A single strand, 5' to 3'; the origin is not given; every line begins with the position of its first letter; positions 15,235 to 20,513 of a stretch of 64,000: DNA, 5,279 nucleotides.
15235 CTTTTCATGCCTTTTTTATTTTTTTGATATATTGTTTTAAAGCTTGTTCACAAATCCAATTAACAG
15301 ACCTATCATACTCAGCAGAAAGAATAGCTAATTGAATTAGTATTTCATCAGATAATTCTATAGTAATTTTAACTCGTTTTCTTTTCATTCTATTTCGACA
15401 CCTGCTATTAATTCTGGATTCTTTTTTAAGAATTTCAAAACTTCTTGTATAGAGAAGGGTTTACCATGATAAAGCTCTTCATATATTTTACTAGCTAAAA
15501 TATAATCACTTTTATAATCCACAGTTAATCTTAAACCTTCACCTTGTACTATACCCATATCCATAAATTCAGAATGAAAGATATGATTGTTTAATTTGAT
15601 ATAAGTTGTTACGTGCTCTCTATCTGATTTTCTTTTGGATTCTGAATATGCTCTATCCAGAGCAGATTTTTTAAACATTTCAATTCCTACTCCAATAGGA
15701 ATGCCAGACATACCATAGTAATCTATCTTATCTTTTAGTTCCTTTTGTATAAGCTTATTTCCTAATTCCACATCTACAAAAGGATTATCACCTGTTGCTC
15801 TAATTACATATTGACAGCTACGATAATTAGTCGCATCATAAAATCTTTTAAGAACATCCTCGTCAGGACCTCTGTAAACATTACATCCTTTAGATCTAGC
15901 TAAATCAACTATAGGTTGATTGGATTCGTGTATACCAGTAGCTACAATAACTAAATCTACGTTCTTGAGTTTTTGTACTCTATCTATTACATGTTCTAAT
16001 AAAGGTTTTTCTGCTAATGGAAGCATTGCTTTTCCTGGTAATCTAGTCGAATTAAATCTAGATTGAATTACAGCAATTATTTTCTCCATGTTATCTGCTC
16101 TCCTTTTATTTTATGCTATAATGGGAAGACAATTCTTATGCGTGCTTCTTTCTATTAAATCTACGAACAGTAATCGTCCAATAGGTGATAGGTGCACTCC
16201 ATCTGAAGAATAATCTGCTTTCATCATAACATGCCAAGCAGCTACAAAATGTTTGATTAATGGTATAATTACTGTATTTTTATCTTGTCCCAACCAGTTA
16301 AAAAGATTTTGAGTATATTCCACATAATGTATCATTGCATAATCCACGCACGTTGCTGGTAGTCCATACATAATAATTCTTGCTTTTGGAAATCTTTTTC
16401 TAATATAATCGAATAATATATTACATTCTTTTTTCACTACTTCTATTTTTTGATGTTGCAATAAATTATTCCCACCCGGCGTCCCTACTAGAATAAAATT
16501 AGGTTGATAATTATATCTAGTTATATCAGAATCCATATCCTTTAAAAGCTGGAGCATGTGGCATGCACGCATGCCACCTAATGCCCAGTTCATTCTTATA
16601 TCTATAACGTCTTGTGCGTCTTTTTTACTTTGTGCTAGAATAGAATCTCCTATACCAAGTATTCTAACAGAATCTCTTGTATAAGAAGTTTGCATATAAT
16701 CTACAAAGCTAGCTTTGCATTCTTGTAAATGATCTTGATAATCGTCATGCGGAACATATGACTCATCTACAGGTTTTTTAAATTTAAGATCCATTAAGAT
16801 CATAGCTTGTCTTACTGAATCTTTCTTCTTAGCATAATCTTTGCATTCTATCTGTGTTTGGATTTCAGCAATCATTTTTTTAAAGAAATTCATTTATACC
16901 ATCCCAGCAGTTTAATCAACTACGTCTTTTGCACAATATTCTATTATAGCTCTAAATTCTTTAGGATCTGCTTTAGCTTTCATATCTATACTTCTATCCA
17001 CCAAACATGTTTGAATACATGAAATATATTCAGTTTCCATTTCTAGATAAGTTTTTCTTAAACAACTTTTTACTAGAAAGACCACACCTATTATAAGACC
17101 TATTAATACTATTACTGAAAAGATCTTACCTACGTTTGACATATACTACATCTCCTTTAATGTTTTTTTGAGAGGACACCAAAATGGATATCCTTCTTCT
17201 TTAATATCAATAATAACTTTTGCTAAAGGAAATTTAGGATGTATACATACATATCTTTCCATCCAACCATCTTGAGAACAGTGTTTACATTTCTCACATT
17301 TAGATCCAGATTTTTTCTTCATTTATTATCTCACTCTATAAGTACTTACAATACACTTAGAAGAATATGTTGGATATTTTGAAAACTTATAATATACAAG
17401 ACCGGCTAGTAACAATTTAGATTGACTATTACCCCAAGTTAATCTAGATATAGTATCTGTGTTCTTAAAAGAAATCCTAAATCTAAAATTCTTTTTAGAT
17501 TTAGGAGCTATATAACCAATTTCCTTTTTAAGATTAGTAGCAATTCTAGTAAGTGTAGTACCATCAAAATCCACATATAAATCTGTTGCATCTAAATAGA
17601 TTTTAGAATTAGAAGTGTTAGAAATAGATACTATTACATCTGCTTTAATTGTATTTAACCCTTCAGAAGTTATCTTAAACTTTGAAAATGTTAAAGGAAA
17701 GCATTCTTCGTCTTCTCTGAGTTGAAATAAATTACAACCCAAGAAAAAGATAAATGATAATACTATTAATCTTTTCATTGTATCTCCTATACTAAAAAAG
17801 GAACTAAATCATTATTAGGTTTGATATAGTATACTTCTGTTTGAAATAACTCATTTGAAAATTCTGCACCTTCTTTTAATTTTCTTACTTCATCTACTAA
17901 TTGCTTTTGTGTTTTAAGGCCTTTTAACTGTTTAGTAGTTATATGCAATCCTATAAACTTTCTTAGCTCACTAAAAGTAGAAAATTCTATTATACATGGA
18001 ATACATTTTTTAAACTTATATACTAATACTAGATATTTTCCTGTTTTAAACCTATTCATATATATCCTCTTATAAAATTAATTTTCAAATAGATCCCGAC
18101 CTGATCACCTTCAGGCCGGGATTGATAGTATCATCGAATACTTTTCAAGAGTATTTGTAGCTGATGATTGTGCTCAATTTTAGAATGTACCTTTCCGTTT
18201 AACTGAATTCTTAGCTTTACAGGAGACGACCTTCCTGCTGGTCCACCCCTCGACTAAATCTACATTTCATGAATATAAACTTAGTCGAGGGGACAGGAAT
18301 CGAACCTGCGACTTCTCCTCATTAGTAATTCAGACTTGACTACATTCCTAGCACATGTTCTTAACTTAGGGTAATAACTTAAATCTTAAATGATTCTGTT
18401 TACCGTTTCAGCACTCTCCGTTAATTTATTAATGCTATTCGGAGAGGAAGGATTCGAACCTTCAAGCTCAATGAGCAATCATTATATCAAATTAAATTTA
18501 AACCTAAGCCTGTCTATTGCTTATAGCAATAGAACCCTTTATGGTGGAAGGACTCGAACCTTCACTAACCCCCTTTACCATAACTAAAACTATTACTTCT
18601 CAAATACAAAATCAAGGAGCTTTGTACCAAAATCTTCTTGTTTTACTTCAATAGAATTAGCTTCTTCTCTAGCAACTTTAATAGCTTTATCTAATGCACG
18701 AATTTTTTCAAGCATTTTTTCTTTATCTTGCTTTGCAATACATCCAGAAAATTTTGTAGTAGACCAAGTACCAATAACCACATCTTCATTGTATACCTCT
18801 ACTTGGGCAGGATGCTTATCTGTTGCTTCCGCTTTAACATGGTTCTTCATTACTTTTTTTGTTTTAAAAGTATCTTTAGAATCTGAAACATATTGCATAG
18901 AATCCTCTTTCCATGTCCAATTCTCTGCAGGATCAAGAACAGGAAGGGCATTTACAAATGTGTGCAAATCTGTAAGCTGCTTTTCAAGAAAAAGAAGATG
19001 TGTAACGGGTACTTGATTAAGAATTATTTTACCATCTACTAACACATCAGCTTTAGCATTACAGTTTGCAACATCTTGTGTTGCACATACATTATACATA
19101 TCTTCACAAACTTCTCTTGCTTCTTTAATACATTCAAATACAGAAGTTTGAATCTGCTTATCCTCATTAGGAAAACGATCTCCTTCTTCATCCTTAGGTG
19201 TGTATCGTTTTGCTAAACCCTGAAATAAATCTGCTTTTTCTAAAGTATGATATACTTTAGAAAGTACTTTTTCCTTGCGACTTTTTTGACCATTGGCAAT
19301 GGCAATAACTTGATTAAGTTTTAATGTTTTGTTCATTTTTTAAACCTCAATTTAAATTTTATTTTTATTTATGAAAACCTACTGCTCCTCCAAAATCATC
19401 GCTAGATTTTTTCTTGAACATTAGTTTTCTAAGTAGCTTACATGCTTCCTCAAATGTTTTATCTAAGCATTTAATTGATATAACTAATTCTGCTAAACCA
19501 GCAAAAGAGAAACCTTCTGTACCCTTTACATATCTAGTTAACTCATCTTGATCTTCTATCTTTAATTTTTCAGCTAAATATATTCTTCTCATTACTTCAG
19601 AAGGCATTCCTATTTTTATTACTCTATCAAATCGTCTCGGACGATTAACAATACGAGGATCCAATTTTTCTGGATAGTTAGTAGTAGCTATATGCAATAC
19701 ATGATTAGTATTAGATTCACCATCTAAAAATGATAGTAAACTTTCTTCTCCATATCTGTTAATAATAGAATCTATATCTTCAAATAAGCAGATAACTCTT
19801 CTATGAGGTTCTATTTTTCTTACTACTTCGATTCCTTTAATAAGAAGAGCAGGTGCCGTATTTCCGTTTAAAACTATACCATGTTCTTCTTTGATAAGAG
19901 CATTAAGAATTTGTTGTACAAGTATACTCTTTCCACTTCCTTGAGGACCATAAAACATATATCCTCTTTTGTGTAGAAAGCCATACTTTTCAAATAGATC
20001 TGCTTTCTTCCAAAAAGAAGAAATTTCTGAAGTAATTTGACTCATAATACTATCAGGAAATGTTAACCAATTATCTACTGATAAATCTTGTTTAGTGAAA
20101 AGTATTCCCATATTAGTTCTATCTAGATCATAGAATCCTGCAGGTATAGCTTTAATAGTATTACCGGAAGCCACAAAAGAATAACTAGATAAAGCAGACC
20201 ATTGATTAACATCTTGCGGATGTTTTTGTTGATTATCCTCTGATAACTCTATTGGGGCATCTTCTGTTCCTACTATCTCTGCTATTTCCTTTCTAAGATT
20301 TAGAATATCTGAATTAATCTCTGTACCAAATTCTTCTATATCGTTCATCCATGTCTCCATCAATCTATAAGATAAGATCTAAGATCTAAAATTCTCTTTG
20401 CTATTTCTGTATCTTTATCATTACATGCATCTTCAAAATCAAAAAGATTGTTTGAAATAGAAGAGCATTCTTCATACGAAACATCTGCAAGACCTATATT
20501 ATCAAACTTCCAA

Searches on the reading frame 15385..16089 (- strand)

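Call 72: search_protein_families(library=pfam, proteins=[window:15385-16089:-], max_evalue=0.001)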
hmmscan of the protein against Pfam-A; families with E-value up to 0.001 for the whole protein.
window:15385-16089:- (234 aa): 2 families
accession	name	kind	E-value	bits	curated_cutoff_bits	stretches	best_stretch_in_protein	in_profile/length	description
PF02348.25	CTP_transf_3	-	1.3e-30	107.2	22.6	1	5-172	1-170/217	Cytidylyltransferase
PF12804.13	NTP_transf_3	-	2.3e-08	34.8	27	1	14-116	14-110/160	MobA-like NTP transferase domain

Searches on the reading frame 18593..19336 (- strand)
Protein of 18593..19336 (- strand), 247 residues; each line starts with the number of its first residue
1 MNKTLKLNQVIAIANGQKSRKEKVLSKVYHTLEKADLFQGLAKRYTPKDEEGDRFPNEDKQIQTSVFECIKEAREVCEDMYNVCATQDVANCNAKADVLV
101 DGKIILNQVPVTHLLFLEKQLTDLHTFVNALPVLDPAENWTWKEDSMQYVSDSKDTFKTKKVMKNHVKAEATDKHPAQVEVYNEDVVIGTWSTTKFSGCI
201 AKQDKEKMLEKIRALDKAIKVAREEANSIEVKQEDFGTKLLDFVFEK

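Call 16: search_protein_families(library=pfam, proteins=[window:18593-19336:-], max_evalue=0.01)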
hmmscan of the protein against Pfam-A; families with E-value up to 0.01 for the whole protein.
window:18593-19336:- (247 aa): 1 family
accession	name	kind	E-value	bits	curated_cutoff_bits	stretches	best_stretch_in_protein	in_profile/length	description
PF25283.1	DUF7873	-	2.3e-95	319.4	27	1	6-246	3-243/244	Family of unknown function (DUF7873)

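Call 17: search_protein_families(library=phrogs, proteins=[window:18593-19336:-], max_evalue=0.01)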
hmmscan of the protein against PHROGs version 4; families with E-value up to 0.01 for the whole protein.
window:18593-19336:- (247 aa): 0 families

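Call 56: search_dna_similar(query=window:18593-19336:-, collection=phages, mode=protein, max_rows=12)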
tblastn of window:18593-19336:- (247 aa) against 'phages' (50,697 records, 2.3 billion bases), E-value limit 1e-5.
Records with a match: 75; places in all: 75; records where one place covers at least 80% of the query: 72.
Best place of each record, by identity: <60% 75.
By first word of the organism name: Vibrio 29; Gordonia 12; Rhizobium 12; Klebsiella 7; Serratia 6; Arthrobacter 3; Pseudanabaena 2; Ralstonia 2; Rhodococcus 1; Microcoleus 1.
By host as written in the record: - 33; Gordonia terrae 3612 12; Klebsiella pneumoniae 9; Arthrobacter globiformis NRRL B-2979 SEA 2; Rhizobium sp. N941 2; Rhizobium phaseoli INC1-2 2; Klebsiella pneumoniae K6592 2; Arthrobacter globiformis B-2979 1; and 12 more.
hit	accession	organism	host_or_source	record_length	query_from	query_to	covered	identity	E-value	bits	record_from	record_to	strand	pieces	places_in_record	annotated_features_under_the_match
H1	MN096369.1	Gordonia phage Phendrix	Gordonia terrae 3612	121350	7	245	97%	46.0%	8e-68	231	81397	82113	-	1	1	144: hypothetical protein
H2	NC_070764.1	Gordonia phage Phendrix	Gordonia terrae 3612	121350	7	245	97%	46.0%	8e-68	231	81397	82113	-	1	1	144: hypothetical protein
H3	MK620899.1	Gordonia phage GodonK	Gordonia terrae 3612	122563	7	245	97%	46.0%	8e-68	231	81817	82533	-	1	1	152: hypothetical protein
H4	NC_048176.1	Gordonia phage GodonK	Gordonia terrae 3612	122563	7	245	97%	46.0%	8e-68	231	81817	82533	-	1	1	152: hypothetical protein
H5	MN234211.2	Arthrobacter phage Mimi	Arthrobacter globiformis NRRL B-2979 SEA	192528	6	247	98%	44.6%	2e-66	228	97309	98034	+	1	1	144: hypothetical protein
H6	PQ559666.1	Arthrobacter phage Talia1610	Arthrobacter globiformis B-2979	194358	6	247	98%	44.6%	2e-66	228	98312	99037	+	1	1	146: hypothetical protein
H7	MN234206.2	Arthrobacter phage Racecar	Arthrobacter globiformis NRRL B-2979 SEA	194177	6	247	98%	44.2%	2e-65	225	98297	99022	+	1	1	145: hypothetical protein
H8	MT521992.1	Rhodococcus phage NiceHouse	Rhodococcus erythropolis NRRL B-1574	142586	6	245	97%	41.7%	1e-60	211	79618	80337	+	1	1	119: hypothetical protein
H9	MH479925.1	Gordonia phage Ronaldo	Gordonia terrae 3612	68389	7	245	97%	40.6%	5e-57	201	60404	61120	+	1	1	123: hypothetical protein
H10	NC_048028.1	Gordonia phage Ronaldo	Gordonia terrae 3612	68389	7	245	97%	40.6%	5e-57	201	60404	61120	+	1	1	123: hypothetical protein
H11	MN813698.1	Gordonia phage Volt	Gordonia terrae 3612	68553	7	245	97%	40.6%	5e-57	201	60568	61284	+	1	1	126: hypothetical protein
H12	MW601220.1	Gordonia phage Guey18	Gordonia terrae 3612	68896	7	245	97%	40.6%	9e-57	200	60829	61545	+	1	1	126: hypothetical protein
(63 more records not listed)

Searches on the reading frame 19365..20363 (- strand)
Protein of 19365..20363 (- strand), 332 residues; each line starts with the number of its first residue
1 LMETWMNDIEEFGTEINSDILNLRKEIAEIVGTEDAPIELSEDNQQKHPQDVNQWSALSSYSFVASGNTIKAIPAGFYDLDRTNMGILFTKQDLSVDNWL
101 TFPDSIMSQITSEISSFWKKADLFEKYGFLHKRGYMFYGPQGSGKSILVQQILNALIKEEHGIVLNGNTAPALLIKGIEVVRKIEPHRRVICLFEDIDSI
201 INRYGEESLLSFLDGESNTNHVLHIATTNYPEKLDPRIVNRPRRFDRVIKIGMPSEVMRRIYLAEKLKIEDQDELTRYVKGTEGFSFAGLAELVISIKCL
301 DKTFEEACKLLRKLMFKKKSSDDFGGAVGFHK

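Call 16: search_protein_families(library=pfam, proteins=[window:19365-20363:-], max_evalue=0.01)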
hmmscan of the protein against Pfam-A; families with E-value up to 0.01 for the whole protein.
window:19365-20363:- (332 aa): 5 families
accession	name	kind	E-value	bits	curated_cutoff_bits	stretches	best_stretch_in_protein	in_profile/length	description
PF00004.35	AAA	-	2.4e-14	54.4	21.2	1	136-252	2-130/131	ATPase family associated with various cellular activities (AAA)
PF13191.12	AAA_16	-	0.00041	21.3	32.6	1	138-184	30-73/167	AAA ATPase domain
PF12775.13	AAA_7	-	0.0035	17.3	25.8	1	131-161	32-62/181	P-loop containing dynein motor region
PF07728.20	AAA_5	-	0.0082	16.6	22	0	136-180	3-48/139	AAA domain (dynein-related subfamily)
PF25199.1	nSTAND_NTPase5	-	0.0094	16.2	34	0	133-202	42-110/145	Novel STAND NTPase 5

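Call 17: search_protein_families(library=phrogs, proteins=[window:19365-20363:-], max_evalue=0.01)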
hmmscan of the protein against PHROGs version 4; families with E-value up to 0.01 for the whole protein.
window:19365-20363:- (332 aa): 11 families
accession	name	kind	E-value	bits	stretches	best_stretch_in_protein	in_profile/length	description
phrog_7485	-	unknown function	3.6e-17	63.4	1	106-262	201-370/430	-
phrog_2376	-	other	3e-14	54.2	1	65-311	16-252/363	ATPase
phrog_3757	-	unknown function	2.6e-13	51.1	1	208-309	215-313/367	-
phrog_10440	-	unknown function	7.2e-09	35.7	1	131-311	231-413/483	-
phrog_30773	-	unknown function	1.2e-08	34.8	1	208-294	289-377/666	-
phrog_8638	-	unknown function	2.3e-05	24.2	1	218-307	404-497/568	-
phrog_168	-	DNA, RNA and nucleotide metabolism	0.00013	22.7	1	136-282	46-196/314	clamp loader of DNA polymerase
phrog_9172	-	unknown function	0.00013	21.9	0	217-318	210-315/509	-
phrog_10401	-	other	0.00019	21.3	0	221-260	557-593/667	ATPase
phrog_239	-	DNA, RNA and nucleotide metabolism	0.00091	19.3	1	113-161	338-387/801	DNA primase/helicase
phrog_3277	-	DNA, RNA and nucleotide metabolism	0.0015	19.4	1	132-186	10-59/168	DnaC-like helicase loader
